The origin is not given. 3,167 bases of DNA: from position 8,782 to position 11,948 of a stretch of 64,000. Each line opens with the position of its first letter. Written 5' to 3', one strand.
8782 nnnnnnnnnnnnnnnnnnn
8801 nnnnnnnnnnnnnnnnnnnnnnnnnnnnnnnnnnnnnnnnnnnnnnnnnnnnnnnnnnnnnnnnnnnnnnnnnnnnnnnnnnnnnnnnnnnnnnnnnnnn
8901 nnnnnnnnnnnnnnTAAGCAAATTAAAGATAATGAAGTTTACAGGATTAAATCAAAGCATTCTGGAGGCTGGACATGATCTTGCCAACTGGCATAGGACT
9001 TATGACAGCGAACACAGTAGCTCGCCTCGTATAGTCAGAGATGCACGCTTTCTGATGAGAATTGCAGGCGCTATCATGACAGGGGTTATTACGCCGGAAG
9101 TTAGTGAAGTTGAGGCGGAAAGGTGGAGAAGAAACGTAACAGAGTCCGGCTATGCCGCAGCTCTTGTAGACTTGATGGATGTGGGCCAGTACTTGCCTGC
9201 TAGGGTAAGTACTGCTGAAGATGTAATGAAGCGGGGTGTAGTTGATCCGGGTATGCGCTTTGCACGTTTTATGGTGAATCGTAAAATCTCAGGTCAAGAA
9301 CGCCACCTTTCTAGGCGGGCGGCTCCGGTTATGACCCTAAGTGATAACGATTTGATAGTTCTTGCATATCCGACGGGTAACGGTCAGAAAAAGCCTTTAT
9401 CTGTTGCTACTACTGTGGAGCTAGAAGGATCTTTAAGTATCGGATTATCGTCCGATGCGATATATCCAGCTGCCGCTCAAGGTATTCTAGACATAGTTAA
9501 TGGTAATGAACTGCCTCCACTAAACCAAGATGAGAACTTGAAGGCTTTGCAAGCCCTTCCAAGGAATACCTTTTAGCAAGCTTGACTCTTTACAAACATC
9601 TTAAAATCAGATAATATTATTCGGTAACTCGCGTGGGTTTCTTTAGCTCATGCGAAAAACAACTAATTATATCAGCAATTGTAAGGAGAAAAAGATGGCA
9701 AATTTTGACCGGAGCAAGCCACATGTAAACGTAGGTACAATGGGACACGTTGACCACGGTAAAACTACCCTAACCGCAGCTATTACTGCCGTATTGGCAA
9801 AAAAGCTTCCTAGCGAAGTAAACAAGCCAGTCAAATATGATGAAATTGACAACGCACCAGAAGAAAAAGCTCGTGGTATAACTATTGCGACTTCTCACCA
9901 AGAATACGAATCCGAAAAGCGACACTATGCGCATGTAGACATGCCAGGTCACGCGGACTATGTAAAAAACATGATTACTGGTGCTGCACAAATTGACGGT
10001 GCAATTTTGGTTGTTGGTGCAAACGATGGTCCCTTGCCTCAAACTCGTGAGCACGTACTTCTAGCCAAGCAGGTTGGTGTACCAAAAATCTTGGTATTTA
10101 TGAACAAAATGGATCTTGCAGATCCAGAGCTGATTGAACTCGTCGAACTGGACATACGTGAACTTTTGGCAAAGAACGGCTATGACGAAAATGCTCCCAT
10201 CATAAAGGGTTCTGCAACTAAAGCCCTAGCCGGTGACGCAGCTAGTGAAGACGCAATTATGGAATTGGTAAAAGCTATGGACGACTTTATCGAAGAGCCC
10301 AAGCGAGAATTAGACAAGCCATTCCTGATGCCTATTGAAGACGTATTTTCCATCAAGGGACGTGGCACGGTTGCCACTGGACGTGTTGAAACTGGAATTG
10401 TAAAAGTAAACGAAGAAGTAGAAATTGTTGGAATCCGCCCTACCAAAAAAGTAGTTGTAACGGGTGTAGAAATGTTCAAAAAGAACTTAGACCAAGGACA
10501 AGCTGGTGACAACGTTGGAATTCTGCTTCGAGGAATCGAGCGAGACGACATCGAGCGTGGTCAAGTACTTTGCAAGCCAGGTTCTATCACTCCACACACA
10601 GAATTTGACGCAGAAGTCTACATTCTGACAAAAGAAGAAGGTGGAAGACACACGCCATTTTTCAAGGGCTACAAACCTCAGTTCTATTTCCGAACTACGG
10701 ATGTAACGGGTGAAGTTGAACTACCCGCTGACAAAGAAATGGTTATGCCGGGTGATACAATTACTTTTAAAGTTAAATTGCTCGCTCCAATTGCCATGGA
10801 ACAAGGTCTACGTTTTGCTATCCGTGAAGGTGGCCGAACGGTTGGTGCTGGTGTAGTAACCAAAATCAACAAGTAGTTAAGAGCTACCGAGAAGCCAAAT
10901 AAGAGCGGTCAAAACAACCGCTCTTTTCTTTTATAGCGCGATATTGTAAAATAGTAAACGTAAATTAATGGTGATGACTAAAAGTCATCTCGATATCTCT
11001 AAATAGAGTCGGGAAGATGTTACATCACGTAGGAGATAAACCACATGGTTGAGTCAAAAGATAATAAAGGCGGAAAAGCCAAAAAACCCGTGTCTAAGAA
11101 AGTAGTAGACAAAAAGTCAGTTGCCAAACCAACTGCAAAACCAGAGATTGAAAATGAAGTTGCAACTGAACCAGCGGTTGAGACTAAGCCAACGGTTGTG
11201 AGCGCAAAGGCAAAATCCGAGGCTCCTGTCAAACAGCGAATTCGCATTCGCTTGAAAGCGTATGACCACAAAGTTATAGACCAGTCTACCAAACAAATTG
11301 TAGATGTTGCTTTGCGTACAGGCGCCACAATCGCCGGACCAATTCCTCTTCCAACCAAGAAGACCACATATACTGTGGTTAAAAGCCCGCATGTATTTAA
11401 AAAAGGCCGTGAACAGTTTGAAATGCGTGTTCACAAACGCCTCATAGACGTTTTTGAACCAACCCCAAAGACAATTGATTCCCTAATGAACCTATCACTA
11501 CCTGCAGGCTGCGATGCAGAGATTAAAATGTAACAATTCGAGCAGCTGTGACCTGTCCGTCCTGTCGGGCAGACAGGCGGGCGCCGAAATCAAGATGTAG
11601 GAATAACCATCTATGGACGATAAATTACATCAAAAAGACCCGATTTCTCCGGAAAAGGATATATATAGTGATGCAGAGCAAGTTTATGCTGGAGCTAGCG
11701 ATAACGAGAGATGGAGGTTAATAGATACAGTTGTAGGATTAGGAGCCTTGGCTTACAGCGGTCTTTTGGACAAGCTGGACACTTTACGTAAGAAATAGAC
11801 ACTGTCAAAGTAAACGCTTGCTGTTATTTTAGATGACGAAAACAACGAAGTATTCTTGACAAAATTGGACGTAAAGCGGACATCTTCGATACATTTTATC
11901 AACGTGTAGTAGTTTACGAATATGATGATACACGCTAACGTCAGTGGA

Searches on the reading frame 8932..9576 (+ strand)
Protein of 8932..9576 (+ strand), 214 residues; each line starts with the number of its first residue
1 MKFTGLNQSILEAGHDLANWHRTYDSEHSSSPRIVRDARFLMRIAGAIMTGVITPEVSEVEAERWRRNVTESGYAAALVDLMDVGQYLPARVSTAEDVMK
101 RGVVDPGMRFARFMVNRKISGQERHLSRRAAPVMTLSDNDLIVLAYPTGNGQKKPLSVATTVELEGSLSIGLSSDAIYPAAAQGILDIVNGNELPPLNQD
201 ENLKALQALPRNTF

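Call 5: search_protein_families(library=pfam, proteins=[window:8932-9576:+], max_evalue=1)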
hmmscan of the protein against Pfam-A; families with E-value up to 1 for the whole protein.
window:8932-9576:+ (214 aa): 0 families

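Call 9: find_homologous_proteins(query=window:8932-9573:+, max_evalue=0.001)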
Query window:8932-9573:+ (214 aa): 1 proteins with E <= 0.001 among 427 candidates.
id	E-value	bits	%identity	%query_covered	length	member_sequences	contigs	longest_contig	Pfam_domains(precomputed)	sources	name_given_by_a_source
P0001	6.8e-135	465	100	100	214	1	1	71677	-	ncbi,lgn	-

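Call 25: predict_structure(protein=window:8932-9573:+)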
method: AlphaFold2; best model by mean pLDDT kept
length: 214 residues; sequences in the alignment: 1
mean_pLDDT: 33.9   pTM: 0.21
mean pLDDT of the five models: 33.9, 31.7, 30.7, 30.6, 30.2
residues with pLDDT >= 90: 0; 70-90: 0; 50-70: 1; < 50: 213
segments of 3 or more residues with pLDDT < 50: 1-25, 27-214
pLDDT, mean of each block of 10 residues (from residue 1): 37 46 44 37 37 34 38 28 27 32 30 26 27 31 31 31 28 33 41 40 37 28
secondary structure, 60 per line:
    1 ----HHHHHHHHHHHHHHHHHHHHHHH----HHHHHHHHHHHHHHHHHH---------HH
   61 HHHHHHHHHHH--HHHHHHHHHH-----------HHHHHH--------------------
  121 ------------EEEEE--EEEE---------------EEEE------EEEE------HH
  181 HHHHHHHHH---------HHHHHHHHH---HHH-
elements in order: H5-27 H32-49 H59-71 H74-83 H95-100 E133-137 E140-143 E159-162 E169-172 H179-189 H199-207

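Call 26: search_protein_representatives(protein=window:8932-9573:+)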
Query: 214 residues. Proteins with E-value up to 0.001 (for the whole library): 3; up to 1e-10: 1; up to 1e-30: 1. The best 3 are listed.
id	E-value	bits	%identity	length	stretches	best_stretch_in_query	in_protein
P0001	2.1e-135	464.9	100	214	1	1-214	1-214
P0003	1.7e-04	37.7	42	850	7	25-83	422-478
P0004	5.6e-04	36.0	32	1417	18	44-96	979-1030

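Call 29: find_encoding_contigs(protein=P0001, flank=10000, max_places=10)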
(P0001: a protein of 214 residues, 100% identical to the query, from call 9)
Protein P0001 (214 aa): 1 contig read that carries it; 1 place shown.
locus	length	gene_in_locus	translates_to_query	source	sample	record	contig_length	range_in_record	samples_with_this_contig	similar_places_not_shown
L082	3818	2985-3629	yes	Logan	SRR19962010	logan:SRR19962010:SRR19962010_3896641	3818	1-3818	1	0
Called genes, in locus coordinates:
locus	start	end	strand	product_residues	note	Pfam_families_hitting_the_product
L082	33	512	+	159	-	PF00177:Ribosomal_S7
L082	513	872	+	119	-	-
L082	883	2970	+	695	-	PF00009:GTP_EFTU, PF03144:GTP_EFTU_D2, PF22042:EF-G_D2, PF14492:EFG_III, PF16658:RF3_C (weak), PF03764:EFG_IV, PF00679:EFG_C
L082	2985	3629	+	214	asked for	-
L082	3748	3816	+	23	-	?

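Call 40: search_protein_families(library=ncbifam, proteins=[window:8932-9573:+], max_evalue=1)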
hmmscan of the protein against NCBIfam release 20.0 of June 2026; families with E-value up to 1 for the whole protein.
window:8932-9573:+ (214 aa): 1 family
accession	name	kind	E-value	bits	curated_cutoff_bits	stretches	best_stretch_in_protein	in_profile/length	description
NF008667.0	PRK11667.1-5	equivalog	0.055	13.4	221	1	164-194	99-129/157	hypothetical protein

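Call 41: search_protein_families(library=phrogs, proteins=[window:8932-9573:+], max_evalue=1)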
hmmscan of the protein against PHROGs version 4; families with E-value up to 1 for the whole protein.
window:8932-9573:+ (214 aa): 1 family
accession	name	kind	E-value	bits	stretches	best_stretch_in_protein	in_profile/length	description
phrog_35916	-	unknown function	0.5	10.3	1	63-170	19-127/488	-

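Call 42: search_protein_families(library=padloc, proteins=[window:8932-9573:+], max_evalue=1)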
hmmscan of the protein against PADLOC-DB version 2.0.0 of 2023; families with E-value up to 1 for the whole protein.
window:8932-9573:+ (214 aa): 0 families

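Call 55: search_solved_structures(query=window:8932-9573:+, max_evalue=1)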
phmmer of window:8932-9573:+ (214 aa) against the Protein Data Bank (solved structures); distinct sequences matched with E-value up to 1: 1.
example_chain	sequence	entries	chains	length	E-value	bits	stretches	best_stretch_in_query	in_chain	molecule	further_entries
6ooc_A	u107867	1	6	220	0.65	12.9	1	132-194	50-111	Dirigent protein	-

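Call 69: find_related_loci(query=window:8932-9573:+, collection=viral_contigs, flank=3000)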
Query window:8932-9573:+ (214 aa) in viral_contigs; peptide patterns used: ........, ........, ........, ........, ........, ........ (x = any residue, [..] = any of these).
3 stretches matched a pattern, but none encodes a relative of the query by tblastn (E <= 1e-3).

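Call 71: search_dna_similar(query=window:8932-9573:+, collection=phages, mode=protein, max_evalue=0.01, max_rows=5)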
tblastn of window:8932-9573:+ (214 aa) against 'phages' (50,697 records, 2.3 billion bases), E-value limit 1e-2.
No match.

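Call 72: search_dna_similar(query=window:8932-9573:+, collection=plasmids, mode=protein, max_evalue=0.01, max_rows=5)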
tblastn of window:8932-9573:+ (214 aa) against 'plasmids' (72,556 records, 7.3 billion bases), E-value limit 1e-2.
No match.

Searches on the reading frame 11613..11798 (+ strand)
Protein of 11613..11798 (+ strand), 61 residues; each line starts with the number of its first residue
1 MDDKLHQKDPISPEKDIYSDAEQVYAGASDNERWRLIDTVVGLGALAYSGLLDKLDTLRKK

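Call 5: search_protein_families(library=pfam, proteins=[window:11613-11798:+], max_evalue=1)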
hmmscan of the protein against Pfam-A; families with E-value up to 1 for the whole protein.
window:11613-11798:+ (61 aa): 1 family
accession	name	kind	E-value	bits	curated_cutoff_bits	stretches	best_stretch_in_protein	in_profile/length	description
PF08861.15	DUF1828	-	0.23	12.2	22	1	15-59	4-48/91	Domain of unknown function DUF1828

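Call 40: search_protein_families(library=ncbifam, proteins=[window:11613-11795:+], max_evalue=1)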
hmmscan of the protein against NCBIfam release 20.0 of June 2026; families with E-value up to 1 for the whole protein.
window:11613-11795:+ (61 aa): 0 families

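Call 41: search_protein_families(library=phrogs, proteins=[window:11613-11795:+], max_evalue=1)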
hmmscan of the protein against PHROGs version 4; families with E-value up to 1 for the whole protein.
window:11613-11795:+ (61 aa): 0 families

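Call 42: search_protein_families(library=padloc, proteins=[window:11613-11795:+], max_evalue=1)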
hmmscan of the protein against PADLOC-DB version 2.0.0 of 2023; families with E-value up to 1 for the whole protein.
window:11613-11795:+ (61 aa): 0 families
